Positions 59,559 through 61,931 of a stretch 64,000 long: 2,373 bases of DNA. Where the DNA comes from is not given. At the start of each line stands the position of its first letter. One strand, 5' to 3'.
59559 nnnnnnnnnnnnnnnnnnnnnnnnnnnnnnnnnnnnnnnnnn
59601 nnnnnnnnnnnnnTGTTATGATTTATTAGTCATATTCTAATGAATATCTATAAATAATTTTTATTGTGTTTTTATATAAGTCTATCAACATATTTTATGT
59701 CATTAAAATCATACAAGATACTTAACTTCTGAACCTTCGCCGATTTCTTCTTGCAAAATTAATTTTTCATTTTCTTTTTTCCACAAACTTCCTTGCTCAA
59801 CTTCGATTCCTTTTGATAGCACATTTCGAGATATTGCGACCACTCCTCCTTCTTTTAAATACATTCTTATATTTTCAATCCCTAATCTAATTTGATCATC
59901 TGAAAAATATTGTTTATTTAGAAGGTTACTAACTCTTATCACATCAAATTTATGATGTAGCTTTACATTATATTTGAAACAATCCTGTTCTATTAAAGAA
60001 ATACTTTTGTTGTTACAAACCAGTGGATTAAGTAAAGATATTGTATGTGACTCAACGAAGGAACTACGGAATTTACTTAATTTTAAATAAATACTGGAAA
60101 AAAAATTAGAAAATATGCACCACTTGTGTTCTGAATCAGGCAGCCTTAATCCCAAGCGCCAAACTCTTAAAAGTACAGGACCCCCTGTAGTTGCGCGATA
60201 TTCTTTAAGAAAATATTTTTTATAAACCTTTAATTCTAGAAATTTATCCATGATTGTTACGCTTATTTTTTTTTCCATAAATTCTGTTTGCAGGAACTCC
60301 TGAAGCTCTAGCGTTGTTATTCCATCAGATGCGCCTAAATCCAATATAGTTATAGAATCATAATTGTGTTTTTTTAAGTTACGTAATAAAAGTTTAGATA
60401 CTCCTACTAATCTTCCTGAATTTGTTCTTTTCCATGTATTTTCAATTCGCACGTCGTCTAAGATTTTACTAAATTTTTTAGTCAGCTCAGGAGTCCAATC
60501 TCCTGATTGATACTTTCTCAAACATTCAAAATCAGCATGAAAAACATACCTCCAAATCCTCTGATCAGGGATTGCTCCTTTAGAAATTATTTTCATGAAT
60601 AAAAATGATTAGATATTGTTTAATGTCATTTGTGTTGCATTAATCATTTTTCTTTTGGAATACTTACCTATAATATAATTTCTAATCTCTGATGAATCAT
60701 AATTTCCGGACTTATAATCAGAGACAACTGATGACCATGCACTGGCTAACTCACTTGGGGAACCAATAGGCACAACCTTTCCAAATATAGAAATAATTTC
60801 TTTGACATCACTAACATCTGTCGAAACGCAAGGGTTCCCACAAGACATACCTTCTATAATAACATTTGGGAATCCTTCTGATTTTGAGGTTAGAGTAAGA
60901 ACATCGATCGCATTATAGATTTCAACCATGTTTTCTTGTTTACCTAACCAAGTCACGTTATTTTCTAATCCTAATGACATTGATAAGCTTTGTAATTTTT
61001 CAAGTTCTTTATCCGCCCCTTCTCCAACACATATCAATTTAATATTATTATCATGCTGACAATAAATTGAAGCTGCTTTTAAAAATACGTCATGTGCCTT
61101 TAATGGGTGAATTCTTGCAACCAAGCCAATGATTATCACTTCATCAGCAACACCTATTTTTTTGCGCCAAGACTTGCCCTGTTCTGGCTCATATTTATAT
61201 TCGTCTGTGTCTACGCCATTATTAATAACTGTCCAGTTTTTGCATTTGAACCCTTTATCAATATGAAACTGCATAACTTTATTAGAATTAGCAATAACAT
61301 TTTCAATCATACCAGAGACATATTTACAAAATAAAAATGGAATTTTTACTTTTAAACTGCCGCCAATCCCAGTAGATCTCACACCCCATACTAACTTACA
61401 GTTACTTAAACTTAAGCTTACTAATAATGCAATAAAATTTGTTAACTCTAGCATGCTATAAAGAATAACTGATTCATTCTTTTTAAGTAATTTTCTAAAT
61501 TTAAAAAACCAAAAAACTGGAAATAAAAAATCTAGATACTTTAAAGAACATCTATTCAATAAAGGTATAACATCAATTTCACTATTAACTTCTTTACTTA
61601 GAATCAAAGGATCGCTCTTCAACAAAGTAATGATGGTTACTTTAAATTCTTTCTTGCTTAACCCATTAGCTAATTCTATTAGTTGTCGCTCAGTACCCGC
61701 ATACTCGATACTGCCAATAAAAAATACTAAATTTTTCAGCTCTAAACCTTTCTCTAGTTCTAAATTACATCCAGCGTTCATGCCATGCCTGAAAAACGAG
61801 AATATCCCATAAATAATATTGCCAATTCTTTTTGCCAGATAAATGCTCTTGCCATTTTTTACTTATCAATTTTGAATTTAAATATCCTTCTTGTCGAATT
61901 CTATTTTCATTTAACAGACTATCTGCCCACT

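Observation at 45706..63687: AT-rich Wzx/Wzy polysaccharide cluster with two AsnB-type amidotransferases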

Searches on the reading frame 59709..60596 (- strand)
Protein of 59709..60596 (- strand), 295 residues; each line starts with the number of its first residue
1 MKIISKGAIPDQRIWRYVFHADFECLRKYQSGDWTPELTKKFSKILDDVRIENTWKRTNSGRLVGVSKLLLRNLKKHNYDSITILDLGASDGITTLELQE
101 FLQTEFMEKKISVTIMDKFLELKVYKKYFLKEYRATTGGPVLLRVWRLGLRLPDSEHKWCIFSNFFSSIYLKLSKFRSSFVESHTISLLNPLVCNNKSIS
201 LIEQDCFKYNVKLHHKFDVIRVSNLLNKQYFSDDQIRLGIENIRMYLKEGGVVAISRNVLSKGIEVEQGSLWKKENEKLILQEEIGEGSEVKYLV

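Call 6: search_protein_families(library=pfam, proteins=[window:59709-60596:-])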
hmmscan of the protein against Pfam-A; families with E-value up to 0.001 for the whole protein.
window:59709-60596:- (295 aa): 0 families

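Call 9: search_protein_families(library=ncbifam, proteins=[window:59709-60596:-])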
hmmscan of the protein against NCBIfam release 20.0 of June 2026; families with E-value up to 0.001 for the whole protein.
window:59709-60596:- (295 aa): 0 families

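Call 40: search_protein_families(library=pfam, proteins=[window:59709-60596:-], max_evalue=5)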
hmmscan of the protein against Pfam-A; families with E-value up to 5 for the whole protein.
window:59709-60596:- (295 aa): 3 families
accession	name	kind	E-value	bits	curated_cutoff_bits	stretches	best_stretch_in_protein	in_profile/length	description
PF13649.12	Methyltransf_25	-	0.024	15.8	27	1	198-251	47-97/97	Methyltransferase domain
PF08242.18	Methyltransf_12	-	0.15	13.3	30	1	212-253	64-98/98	Methyltransferase domain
PF13489.12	Methyltransf_23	-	0.22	11.7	27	1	67-256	10-117/164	Methyltransferase domain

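Call 70: find_homologous_proteins(query=window:59709-60596:-, max_evalue=0.001)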
Query window:59709-60596:- (295 aa): 11 proteins with E <= 0.001 among 945 candidates.
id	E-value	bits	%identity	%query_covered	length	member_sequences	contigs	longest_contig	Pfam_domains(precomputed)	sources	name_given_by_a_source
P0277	1.1e-192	657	100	100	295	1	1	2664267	-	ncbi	-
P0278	4.5e-174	596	89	100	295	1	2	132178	-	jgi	jgi:chemotaxis methyl-accepting protein methylase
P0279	9.2e-50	188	41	86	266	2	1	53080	-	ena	-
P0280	9.0e-48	181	38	100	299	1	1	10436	PF01739.25,PF08242.19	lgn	-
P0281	7.3e-47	178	36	100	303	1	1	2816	-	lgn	-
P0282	9.4e-47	178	39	93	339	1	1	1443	-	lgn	-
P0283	4.1e-41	159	38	86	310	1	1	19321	-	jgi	jgi:hypothetical protein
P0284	1.5e-40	157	38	86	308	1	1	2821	-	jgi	-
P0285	7.5e-39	152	34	100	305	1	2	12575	-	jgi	jgi:hypothetical protein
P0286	2.6e-36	144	37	86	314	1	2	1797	-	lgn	-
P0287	1.6e-26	111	31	96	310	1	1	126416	-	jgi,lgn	jgi:hypothetical protein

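Call 73: search_solved_structures(query=A3, max_evalue=10)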
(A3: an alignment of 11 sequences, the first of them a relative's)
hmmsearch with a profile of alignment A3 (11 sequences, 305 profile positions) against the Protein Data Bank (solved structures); distinct sequences matched with E-value up to 10: 11.
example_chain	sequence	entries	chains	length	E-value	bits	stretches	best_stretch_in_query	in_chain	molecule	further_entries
5mpt_A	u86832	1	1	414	0.0075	18.4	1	77-139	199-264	Citrinin polyketide synthase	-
5thy_A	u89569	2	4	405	0.04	16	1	217-259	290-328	CurJ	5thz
6cca_A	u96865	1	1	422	0.37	12.8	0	84-131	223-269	DisA protein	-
5xly_A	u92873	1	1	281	0.51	12.4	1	203-258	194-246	Chemotaxis protein methyltransferase 1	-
5xlx_A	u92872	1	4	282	0.51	12.4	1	203-258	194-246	Chemotaxis protein methyltransferase 1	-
7qbm_P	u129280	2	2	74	0.53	12.3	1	59-110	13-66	Cathepsin K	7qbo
5y4r_A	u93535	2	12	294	0.55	12.3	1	203-258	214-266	Chemotaxis protein methyltransferase 1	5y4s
6kjg_A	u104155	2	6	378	0.74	11.8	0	79-107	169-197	Dual-functional monooxygenase/methyltransferase psoF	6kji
9xyq_A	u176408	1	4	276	0.93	11.5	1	84-106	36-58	juvenile hormone acid methyltransferase JHAMT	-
9xyo_A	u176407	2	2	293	1.1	11.3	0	84-106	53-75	juvenile hormone acid methyltransferase | juvenile hormone acid methyltransferase JHAMT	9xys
1wzn_A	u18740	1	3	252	1.2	11.2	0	203-258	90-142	SAM-dependent methyltransferase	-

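Call 82: predict_structure(alignment_id=A3)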
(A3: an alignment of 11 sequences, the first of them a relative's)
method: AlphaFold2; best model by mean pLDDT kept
length: 295 residues; sequences in the alignment: 11
mean_pLDDT: 90.1   pTM: 0.88
mean pLDDT of the five models: 90.1, 89.3, 89.0, 89.0, 88.3
residues with pLDDT >= 90: 186; 70-90: 101; 50-70: 8; < 50: 0
segments of 3 or more residues with pLDDT < 50: none
pLDDT, mean of each block of 10 residues (from residue 1): 86 82 89 81 89 82 92 90 93 94 91 95 96 94 94 70 83 93 95 93 94 97 87 93 97 92 88 95 92 85
secondary structure, 60 per line:
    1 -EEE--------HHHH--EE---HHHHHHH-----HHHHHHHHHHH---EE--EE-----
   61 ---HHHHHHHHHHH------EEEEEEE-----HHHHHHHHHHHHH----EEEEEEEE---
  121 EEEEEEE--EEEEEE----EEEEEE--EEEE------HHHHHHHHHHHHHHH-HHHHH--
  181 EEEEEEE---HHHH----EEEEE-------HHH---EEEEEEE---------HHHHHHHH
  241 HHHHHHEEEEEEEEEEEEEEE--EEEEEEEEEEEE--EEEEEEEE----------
elements in order: E2-4 H13-16 H24-30 H36-46 H64-74 E81-87 H93-105 E110-117 E121-127 E130-135 E140-145 E148-151 H158-172 H174-178 E181-187 H191-194 E199-203 E217-223 H233-246 E247-261 E264-275 E278-285

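Call 84: fold_search(model_id=the predicted structure, library=pdb)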
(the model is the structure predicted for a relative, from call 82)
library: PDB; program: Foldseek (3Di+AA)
matches with E <= 10: 1479; with E <= 0.001: 484
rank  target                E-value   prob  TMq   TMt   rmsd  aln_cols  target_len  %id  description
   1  8pha_A                3.9e-07  1.00  0.30  0.21  12.4       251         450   14  O(S)-methyltransferase from Pleurotus sapidus (released 2024-03-27)
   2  1wzn_A                8.6e-07  1.00  0.30  0.36  12.9       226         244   15  Crystal Structure of the SAM-dependent methyltransferase from Pyrococcus horikoshii OT3 (released 2006-03-14)
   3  4obw_C                9.1e-07  1.00  0.32  0.40  11.0       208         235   10  crystal structure of yeast Coq5 in the SAM bound form (released 2014-08-06)
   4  4obw_A                9.7e-07  1.00  0.35  0.43  10.5       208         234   10  crystal structure of yeast Coq5 in the SAM bound form (released 2014-08-06)
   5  9wj9_A                1.0e-06  1.00  0.33  0.29  14.8       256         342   12  N-methyltransferase 2-like complexed with SAH and MDM in Chimonanthus praecox (released 2026-04-01)
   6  9wj9_B                1.7e-06  1.00  0.32  0.29  14.5       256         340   12  N-methyltransferase 2-like complexed with SAH and MDM in Chimonanthus praecox (released 2026-04-01)
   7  5mpt                  2.0e-06  1.00  0.37  0.29  10.4       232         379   12  Structure of the citrinin polyketide synthase CMeT domain (released 2017-02-22)
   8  9wja_D                2.2e-06  1.00  0.32  0.28  12.5       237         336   13  N-methyltransferase 2-like complexed with SAH and PDM in Chimonanthus praecox (released 2026-04-01)
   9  9fd3                  2.6e-06  1.00  0.35  0.47   8.3       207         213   13  CysG(N-16)-D190N mutant in complex with SAH from Kitasatospora cystarginea (released 2024-08-21)
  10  9wj7_B                2.6e-06  1.00  0.32  0.28  18.8       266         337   10  N-methyltransferase 2-like complexed with SAH and NCM in Chimonanthus praecox (released 2026-04-01)
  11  4r6w_A                2.8e-06  1.00  0.34  0.39  10.9       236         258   12  Plasmodium falciparum phosphoethanolamine methyltransferase D128A mutant in complex with S-adenosylhomocysteine and ph (released 2014-10-08)
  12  7wzg_A                2.9e-06  1.00  0.31  0.38  13.5       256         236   12  Cypemycin N-terminal methyltransferase CypM (released 2023-02-22)
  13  6dub_B                2.9e-06  1.00  0.28  0.36  13.9       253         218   11  Crystal structure of a methyltransferase (released 2018-07-25)
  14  4obw_B                3.1e-06  1.00  0.32  0.40  11.6       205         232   11  crystal structure of yeast Coq5 in the SAM bound form (released 2014-08-06)
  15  8owx_B                3.1e-06  1.00  0.37  0.43  11.6       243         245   14  Crystal Structure of METTL6 bound to SAH (released 2024-05-08)
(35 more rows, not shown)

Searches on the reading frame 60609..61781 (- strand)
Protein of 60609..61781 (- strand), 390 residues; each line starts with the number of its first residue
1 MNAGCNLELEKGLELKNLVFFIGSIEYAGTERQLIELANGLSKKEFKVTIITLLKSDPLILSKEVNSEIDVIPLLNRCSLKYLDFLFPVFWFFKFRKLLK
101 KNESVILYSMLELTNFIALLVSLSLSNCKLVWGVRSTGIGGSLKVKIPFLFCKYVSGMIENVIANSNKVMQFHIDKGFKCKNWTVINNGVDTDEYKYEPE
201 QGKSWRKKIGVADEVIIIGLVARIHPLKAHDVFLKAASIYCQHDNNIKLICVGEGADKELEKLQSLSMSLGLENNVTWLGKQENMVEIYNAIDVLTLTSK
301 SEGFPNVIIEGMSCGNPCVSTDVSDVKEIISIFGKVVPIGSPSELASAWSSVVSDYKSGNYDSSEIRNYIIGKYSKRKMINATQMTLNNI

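Call 6: search_protein_families(library=pfam, proteins=[window:60609-61781:-])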
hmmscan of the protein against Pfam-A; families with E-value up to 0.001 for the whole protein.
window:60609-61781:- (390 aa): 3 families
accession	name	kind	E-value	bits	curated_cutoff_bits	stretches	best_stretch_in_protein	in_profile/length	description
PF13692.12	Glyco_trans_1_4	-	1.9e-28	99.9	27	1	217-355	3-142/142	Glycosyl transferases group 1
PF00534.26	Glycos_transf_1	-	1.8e-27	96.4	26.4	1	204-358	4-161/172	Glycosyl transferases group 1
PF13439.12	Glyco_transf_4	-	1.6e-14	54.7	28.5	1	29-194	3-170/170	Glycosyltransferase Family 4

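Call 58: search_protein_families(library=ncbifam, proteins=[window:60609-61781:-], max_evalue=0.00001)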
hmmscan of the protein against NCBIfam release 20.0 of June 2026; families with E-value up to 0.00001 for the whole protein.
window:60609-61781:- (390 aa): 28 families (the best 25 are shown)
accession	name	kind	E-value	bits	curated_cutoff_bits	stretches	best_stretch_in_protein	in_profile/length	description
TIGR03088.1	stp2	hypoth_equivalog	3.3e-33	115.2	409.05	1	21-384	7-367/374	TIGR03088 family PEP-CTERM/XrtA system glycosyltransferase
TIGR03999.1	thiol_BshA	equivalog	4.9e-23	81.7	273.7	1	179-382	165-365/375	N-acetyl-alpha-D-glucosaminyl L-malate synthase BshA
TIGR03449.1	mycothiol_MshA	equivalog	9e-21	74.2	462.5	1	177-327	184-339/406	D-inositol-3-phosphate glycosyltransferase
NF041876.1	EPS_EpsE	equivalog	1.5e-18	67.3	400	1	181-378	186-384/389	exopolysaccharide biosynthesis GT4 family glycosyltransferase EpsE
NF038011.1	PelF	equivalog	1.7e-18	66.9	100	1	162-357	261-459/489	GT4 family glycosyltransferase PelF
NF007396.0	PRK09922.1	equivalog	6.2e-18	64.8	385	1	215-379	185-348/361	lipopolysaccharide 1,6-galactosyltransferase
NF050056.1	ProtGlycPglH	equivalog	1.6e-17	63.6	600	1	18-355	3-319/354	GalNAc-alpha-(1->4)-GalNAc-alpha-(1->3)-diNAcBac-PP-undecaprenol alpha-1,4-N-acetyl-D-galactosaminyltransferase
TIGR04157.1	glyco_rSAM_CFB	subfamily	5.7e-17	61.8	400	1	158-331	169-340/406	TIGR04157 family glycosyltransferase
NF050063.1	ProtGlycPglJ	equivalog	7.6e-17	61.6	500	1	16-354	2-331/363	N-acetylgalactosamine-N,N'-diacetylbacillosaminyl-diphospho-undecaprenol 4-alpha-N-acetylgalactosaminyltransferase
NF046085.1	XrtY_assoc_Gly1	equivalog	2.5e-16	59.5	400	1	170-380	171-374/387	XrtY-associated glycosyltransferase XYAG1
NF047684.1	TeichurnBiosyTuaC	equivalog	3.4e-14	52.6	550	1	161-377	167-376/391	teichuronic acid biosynthesis protein TuaC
TIGR04063.1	stp3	hypoth_equivalog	5.8e-14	51.8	442.05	1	153-360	152-365/397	TIGR04063 family PEP-CTERM/XrtA system glycosyltransferase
NF011726.0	PRK15179.1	equivalog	2.7e-13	49.1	733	1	164-330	464-630/694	Vi polysaccharide biosynthesis protein TviE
NF041010.1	glycosy_Agl16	equivalog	7.1e-13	48.1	575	1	152-348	127-311/352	glycosylation protein Agl16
TIGR04047.1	MSMEG_0565_glyc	hypoth_equivalog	1.4e-11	44.1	259.85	1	171-358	150-344/373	MSMEG_0565 family glycosyltransferase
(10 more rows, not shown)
